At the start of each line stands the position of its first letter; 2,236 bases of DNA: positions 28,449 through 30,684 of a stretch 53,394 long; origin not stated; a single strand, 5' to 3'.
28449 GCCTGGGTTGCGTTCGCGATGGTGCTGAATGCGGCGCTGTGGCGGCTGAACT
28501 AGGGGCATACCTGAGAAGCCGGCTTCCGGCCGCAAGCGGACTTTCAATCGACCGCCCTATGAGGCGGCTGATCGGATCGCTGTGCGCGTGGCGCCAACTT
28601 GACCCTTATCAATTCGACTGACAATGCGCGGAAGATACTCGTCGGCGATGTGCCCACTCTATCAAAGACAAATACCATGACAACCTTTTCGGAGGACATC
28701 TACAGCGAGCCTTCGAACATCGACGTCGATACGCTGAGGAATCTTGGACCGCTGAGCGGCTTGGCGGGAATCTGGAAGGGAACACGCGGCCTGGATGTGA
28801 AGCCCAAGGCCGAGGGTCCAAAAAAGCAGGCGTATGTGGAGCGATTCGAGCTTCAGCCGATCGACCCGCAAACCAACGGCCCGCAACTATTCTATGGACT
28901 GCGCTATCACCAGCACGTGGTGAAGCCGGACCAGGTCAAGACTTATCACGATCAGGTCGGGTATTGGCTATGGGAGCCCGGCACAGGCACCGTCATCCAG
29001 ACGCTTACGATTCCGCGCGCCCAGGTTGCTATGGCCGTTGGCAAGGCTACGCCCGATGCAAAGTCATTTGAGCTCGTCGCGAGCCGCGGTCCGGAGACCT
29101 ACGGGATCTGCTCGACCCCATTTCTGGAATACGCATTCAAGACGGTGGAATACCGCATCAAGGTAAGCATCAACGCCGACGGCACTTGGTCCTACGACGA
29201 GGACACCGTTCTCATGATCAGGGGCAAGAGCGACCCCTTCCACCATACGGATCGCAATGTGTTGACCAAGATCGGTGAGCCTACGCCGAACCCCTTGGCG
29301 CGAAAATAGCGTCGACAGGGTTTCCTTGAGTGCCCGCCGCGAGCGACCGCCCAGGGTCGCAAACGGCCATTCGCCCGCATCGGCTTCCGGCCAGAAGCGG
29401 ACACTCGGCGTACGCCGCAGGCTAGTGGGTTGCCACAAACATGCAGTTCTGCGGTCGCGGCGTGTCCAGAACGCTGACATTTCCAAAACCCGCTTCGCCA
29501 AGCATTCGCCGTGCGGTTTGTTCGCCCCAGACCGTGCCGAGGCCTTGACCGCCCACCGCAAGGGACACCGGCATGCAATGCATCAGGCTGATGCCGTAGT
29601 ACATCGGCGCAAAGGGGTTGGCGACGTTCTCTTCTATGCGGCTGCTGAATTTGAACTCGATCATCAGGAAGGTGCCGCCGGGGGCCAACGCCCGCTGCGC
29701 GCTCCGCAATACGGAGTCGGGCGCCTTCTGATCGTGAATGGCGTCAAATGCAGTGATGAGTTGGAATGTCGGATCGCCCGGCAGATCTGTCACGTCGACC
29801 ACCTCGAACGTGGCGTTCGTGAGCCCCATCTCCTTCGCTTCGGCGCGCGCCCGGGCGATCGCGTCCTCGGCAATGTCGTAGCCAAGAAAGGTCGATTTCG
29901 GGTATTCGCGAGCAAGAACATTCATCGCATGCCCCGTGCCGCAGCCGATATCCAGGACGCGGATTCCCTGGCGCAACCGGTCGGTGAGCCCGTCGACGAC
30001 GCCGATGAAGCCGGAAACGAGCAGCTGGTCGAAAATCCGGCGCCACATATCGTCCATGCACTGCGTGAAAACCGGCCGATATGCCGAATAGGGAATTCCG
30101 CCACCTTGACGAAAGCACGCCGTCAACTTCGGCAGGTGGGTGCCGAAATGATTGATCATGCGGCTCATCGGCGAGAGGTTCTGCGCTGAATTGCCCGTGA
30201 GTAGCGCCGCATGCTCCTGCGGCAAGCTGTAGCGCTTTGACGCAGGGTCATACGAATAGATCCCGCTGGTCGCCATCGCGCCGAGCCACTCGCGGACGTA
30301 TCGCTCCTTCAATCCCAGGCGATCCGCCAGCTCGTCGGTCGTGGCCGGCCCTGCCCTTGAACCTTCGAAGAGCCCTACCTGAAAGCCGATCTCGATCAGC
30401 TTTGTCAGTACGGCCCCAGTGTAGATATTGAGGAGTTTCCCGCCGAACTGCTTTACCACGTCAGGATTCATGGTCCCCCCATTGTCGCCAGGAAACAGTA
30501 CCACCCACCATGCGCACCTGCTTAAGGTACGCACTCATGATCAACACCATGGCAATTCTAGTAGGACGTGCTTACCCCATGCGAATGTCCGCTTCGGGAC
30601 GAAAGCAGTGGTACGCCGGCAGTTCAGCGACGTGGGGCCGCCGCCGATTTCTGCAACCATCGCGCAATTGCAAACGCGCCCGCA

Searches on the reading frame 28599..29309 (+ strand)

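Call 79: search_protein_families(library=pfam, proteins=[window:28599-29309:+], max_evalue=0.001)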
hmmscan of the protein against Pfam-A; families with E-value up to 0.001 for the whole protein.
window:28599-29309:+ (236 aa): 1 family
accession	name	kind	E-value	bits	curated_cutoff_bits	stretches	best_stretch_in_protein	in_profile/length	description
PF08768.17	THAP4_heme-bd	-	1.1e-22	81.2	25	1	48-224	1-151/151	THAP4-like, heme-binding beta-barrel domain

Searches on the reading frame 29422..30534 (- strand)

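Call 79: search_protein_families(library=pfam, proteins=[window:29422-30534:-], max_evalue=0.001)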
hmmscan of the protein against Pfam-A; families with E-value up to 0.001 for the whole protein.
window:29422-30534:- (370 aa): 16 families
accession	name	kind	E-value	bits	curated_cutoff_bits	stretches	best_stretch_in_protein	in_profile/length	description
PF13847.12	Methyltransf_31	-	6.4e-28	97.7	27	1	188-304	2-122/145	Methyltransferase domain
PF21320.3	HTH_65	-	2.4e-22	79.3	24.1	1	42-113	2-74/75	Rv2258c-like winged HTH domain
PF13649.12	Methyltransf_25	-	1.3e-19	71.1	27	1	193-287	1-97/97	Methyltransferase domain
PF13489.12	Methyltransf_23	-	1.1e-17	64.7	27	1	184-354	17-163/164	Methyltransferase domain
PF08242.18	Methyltransf_12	-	2.5e-17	63.8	30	1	194-289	1-98/98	Methyltransferase domain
PF08241.18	Methyltransf_11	-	8.2e-16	58.9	21.2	1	194-290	1-94/95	Methyltransferase domain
PF05175.20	MTS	-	4.1e-10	40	23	1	190-295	32-142/170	Methyltransferase small domain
PF01209.24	Ubie_methyltran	-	7.7e-10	39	20.1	1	188-304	46-162/233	ubiE/COQ5 methyltransferase family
PF01135.25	PCMT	-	1e-06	29.1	20.3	1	185-291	70-171/210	Protein-L-isoaspartate(D-aspartate) O-methyltransferase (PCMT)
PF02390.23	Methyltransf_4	-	1.3e-06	28.4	24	1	192-242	4-54/173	Putative methyltransferase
PF02353.26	CMAS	-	2.9e-06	27.2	27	1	186-291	59-164/273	Mycolic acid cyclopropane synthetase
PF00891.24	Methyltransf_2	-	4.3e-06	26.7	22.3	1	187-303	60-176/210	O-methyltransferase domain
PF13679.12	Methyltransf_32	-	0.00016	22.1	27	1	176-251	9-92/143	Methyltransferase domain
PF01728.25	FtsJ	-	0.00027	21.4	24.1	1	187-304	19-149/181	FtsJ-like methyltransferase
PF08003.17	Methyltransf_9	-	0.00042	19.8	23.8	1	189-291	115-217/315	Protein of unknown function (DUF1698)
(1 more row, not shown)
